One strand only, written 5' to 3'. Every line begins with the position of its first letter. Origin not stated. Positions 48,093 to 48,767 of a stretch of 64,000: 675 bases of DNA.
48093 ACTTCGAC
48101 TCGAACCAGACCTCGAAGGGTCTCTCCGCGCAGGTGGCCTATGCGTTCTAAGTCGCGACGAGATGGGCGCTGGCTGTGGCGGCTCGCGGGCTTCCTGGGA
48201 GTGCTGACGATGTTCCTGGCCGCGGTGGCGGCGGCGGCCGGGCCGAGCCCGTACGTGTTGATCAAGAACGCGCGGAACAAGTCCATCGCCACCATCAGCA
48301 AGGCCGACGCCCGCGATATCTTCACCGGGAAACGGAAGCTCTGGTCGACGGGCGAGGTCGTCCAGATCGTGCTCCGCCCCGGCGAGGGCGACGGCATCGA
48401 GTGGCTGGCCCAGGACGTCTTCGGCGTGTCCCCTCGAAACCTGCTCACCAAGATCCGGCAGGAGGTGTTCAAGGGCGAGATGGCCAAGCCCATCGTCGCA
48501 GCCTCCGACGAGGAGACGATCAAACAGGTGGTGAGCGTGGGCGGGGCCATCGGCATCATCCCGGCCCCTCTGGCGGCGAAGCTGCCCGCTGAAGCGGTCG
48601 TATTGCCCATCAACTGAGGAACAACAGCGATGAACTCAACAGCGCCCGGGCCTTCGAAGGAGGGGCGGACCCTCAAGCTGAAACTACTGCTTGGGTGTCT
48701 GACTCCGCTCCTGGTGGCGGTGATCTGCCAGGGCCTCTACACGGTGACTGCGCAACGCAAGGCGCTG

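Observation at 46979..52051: Candidate trans-envelope, CheW-independent chemosensory-like system: porin, periplasmic binder, membrane CheA-like kinase, MCP/CheZ-like protein, CheY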

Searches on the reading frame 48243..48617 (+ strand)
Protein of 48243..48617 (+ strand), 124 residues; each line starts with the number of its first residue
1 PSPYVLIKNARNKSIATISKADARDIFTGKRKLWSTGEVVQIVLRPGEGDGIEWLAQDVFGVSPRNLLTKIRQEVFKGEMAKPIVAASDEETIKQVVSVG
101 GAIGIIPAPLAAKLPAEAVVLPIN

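Call 86: search_solved_structures(query=A11, max_evalue=10, show_alignments=2)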
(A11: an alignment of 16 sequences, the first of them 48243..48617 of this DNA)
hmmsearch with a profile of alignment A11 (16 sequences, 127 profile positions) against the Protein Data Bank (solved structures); distinct sequences matched with E-value up to 10: 5.
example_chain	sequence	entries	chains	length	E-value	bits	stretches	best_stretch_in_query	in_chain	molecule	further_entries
4q8r_A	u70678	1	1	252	0.0017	21.5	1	5-69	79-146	Phosphate ABC transporter, phosphate-binding protein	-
4gd5_A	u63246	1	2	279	0.0021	21.2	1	5-68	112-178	Phosphate ABC transporter, phosphate-binding protein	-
4h1x_A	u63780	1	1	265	0.0043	20.2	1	5-37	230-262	Phosphate-binding protein pstS 2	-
9l8j_A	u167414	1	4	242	0.1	15.8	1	17-63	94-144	Sll0540 protein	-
3ib6_A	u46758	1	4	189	0.57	13.3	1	39-105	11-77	Uncharacterized protein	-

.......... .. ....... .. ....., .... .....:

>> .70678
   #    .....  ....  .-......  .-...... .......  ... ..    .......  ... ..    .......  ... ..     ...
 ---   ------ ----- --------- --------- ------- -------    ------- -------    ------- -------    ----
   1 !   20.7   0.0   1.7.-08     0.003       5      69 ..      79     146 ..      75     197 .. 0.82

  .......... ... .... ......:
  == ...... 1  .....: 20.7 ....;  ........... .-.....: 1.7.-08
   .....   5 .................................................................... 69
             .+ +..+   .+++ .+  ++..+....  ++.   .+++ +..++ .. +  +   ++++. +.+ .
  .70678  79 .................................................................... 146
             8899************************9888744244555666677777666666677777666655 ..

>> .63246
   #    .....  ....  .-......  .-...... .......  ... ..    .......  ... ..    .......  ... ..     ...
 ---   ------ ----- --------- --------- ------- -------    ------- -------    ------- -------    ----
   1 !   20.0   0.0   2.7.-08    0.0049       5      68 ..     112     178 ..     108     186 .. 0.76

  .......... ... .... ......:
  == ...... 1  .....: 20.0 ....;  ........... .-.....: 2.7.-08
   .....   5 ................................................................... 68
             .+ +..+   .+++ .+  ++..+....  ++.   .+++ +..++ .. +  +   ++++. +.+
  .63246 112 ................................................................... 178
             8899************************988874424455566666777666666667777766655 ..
